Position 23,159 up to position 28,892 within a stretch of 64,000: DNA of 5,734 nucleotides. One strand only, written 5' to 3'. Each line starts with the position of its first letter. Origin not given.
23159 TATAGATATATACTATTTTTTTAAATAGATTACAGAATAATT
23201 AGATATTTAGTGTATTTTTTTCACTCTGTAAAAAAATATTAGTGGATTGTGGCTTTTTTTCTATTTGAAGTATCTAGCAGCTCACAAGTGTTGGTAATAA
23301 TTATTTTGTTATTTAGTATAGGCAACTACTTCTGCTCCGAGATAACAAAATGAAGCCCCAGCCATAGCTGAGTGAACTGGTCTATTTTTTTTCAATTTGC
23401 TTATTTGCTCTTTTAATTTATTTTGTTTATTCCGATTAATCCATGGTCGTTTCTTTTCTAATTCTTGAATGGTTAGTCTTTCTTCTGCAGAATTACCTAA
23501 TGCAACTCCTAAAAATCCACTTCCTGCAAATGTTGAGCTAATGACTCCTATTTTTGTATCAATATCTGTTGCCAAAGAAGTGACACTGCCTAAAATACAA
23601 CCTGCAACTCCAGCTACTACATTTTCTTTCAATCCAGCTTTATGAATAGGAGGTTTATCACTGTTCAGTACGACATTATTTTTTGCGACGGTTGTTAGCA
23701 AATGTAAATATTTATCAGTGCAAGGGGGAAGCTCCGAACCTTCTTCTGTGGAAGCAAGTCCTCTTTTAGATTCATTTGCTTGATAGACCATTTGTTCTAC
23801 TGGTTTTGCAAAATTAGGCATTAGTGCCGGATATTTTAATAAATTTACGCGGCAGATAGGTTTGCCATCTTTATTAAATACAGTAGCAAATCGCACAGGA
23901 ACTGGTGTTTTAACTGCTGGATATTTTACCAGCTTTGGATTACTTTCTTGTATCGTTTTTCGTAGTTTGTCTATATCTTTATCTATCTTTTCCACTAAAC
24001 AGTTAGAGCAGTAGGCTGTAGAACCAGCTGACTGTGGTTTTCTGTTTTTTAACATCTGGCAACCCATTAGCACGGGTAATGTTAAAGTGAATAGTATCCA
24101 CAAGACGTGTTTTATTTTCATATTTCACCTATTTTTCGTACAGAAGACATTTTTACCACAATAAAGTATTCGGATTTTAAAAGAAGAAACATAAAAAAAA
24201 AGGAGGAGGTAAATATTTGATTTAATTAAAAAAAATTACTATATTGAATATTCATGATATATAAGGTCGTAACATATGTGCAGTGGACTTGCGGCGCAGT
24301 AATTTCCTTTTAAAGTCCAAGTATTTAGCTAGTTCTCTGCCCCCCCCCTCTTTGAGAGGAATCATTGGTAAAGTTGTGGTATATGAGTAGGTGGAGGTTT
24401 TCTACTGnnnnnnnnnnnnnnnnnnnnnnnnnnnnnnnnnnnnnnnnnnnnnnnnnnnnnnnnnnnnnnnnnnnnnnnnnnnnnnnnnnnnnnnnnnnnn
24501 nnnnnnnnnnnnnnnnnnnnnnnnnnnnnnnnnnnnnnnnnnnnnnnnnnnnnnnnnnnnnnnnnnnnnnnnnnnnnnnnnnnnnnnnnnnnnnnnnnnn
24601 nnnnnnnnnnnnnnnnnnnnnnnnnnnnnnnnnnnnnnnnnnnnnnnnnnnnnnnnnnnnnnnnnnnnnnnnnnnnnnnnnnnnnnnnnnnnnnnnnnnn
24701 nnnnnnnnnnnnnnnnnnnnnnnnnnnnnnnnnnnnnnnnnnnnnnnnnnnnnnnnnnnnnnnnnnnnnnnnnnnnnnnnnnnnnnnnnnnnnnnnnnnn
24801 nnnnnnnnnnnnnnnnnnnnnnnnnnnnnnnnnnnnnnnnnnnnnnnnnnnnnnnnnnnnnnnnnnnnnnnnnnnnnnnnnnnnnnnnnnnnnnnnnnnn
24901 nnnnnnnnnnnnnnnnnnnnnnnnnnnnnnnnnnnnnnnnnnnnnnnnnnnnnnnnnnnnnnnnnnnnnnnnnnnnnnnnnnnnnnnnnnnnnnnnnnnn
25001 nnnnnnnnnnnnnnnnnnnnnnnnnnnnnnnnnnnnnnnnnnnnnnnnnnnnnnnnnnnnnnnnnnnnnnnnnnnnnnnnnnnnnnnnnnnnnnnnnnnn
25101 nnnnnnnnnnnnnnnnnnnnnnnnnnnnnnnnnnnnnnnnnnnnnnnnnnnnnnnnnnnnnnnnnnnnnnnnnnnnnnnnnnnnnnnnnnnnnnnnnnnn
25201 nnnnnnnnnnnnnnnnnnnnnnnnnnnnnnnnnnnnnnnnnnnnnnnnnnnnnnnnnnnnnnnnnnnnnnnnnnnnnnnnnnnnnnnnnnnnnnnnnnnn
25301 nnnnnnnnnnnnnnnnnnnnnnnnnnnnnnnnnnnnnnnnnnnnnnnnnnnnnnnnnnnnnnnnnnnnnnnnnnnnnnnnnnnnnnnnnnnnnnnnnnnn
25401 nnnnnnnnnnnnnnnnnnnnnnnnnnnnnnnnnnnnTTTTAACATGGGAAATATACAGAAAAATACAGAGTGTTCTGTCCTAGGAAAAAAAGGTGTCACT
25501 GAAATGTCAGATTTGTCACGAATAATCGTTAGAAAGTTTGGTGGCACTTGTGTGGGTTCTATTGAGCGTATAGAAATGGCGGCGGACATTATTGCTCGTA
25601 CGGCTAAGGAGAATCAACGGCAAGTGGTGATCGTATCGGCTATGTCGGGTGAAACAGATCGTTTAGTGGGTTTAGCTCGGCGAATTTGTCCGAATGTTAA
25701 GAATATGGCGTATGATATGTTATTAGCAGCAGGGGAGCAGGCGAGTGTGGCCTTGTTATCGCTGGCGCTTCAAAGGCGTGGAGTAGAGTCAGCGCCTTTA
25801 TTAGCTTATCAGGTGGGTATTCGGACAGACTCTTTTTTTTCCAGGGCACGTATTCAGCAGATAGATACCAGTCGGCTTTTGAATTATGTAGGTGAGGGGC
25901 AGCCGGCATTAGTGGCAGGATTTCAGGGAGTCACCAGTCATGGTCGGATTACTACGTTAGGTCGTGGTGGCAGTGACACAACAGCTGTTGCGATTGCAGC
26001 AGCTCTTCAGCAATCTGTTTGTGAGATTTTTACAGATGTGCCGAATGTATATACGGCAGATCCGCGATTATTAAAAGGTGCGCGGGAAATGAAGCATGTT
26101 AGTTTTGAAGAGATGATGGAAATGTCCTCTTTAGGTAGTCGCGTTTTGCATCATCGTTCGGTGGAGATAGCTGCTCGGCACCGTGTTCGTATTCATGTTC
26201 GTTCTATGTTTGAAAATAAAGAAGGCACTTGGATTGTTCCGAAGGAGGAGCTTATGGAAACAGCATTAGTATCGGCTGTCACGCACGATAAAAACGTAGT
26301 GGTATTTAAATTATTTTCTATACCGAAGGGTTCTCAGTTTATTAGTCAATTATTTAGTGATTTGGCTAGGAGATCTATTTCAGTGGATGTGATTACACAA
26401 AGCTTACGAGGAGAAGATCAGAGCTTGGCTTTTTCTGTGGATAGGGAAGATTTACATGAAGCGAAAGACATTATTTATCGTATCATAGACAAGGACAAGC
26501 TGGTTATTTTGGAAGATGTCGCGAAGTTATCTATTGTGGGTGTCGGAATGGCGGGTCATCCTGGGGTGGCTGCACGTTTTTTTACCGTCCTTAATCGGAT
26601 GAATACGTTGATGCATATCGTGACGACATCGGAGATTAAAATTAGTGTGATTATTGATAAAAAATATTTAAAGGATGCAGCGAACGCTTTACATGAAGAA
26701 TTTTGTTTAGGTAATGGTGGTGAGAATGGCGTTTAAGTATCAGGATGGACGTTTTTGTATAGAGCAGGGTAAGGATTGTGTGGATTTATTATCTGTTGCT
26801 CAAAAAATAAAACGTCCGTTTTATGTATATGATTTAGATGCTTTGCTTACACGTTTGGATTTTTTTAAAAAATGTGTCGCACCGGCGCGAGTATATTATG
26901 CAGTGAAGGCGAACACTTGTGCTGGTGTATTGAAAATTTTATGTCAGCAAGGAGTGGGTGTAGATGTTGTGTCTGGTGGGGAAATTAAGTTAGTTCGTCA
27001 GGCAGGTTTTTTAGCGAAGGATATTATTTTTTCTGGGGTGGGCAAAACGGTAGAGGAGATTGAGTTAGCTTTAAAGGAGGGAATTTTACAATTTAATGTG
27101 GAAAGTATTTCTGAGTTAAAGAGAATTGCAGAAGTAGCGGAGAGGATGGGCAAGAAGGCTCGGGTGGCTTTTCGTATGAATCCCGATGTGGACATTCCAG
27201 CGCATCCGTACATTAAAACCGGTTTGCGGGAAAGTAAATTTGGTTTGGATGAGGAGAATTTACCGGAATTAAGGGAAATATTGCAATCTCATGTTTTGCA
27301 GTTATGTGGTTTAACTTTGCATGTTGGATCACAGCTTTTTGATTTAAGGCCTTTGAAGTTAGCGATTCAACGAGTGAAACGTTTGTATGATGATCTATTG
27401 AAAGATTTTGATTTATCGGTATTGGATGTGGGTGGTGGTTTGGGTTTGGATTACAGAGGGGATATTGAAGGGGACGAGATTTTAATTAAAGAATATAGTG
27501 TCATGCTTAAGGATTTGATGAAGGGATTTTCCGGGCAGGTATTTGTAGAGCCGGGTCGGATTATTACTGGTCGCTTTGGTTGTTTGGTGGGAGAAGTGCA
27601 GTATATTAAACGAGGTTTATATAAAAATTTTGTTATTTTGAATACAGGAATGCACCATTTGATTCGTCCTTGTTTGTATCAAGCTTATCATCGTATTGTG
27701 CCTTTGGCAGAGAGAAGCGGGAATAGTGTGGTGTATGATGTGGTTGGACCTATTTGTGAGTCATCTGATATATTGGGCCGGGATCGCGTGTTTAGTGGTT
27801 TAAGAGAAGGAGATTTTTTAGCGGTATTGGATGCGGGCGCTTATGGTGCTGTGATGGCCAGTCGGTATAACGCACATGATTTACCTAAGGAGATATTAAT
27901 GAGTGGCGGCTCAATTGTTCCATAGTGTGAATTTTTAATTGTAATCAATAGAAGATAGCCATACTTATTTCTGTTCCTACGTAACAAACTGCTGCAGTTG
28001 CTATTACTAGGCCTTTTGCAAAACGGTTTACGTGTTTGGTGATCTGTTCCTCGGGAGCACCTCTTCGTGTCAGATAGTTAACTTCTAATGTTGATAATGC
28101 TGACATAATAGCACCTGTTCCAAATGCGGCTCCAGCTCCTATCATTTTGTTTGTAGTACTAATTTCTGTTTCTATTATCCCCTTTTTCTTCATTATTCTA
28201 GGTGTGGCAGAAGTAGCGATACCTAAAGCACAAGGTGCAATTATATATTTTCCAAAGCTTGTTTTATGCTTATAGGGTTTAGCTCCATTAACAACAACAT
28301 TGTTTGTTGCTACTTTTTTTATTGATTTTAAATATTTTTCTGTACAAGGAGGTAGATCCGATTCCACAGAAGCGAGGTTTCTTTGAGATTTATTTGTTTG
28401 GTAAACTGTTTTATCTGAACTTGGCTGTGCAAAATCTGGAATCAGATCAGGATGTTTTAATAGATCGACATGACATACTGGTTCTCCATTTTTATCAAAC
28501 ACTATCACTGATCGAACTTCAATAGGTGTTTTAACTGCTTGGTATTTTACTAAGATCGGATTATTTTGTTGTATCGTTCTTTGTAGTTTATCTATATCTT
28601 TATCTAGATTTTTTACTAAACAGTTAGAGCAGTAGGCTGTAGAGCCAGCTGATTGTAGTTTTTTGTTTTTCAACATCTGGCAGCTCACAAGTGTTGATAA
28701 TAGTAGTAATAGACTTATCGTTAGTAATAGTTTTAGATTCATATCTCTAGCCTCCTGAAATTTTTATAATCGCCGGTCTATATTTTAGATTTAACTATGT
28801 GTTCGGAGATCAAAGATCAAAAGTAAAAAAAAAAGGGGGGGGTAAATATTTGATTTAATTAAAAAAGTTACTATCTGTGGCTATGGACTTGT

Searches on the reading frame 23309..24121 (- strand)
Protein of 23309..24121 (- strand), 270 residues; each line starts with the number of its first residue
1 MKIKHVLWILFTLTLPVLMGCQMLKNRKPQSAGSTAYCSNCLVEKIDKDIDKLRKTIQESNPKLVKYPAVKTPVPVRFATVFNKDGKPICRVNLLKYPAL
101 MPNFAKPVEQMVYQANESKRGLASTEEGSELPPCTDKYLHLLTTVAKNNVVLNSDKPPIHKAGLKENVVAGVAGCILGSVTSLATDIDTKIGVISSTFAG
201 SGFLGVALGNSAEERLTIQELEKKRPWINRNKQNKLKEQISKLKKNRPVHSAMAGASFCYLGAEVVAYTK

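Call 7: search_protein_families(library=pfam, proteins=[window:23309-24121:-], max_evalue=1)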
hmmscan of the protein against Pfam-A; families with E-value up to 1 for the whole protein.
window:23309-24121:- (270 aa): 1 family
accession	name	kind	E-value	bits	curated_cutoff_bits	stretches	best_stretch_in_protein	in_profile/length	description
PF14193.11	DUF4315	-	0.29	11.6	27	1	44-64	3-23/79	Domain of unknown function (DUF4315)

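Call 8: search_protein_families(library=ncbifam, proteins=[window:23309-24121:-], max_evalue=1)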
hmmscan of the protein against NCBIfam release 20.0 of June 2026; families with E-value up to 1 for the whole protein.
window:23309-24121:- (270 aa): 0 families

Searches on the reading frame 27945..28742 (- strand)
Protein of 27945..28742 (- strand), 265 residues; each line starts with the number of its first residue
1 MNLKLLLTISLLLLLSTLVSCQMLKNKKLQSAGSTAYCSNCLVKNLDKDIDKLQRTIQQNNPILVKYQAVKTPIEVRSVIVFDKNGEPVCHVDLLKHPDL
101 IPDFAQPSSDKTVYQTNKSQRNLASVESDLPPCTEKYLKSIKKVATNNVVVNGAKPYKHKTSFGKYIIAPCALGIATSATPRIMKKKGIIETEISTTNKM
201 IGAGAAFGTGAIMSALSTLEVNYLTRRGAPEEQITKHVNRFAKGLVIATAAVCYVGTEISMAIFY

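Call 7: search_protein_families(library=pfam, proteins=[window:27945-28742:-], max_evalue=1)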
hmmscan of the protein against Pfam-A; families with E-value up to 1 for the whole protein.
window:27945-28742:- (265 aa): 1 family
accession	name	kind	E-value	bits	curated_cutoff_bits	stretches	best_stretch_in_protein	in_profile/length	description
PF21701.3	GLOD4_C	-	0.18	12.3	27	1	49-93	12-59/66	Glyoxalasedomain-containing protein 4-like, C-terminal domain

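Call 8: search_protein_families(library=ncbifam, proteins=[window:27945-28742:-], max_evalue=1)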
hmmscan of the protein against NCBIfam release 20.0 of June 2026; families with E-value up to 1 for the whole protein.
window:27945-28742:- (265 aa): 1 family
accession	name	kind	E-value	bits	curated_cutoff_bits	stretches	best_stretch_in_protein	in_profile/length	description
NF052520.1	TafA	equivalog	0.017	15.2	190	1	201-237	14-53/201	fimbrial protein TafA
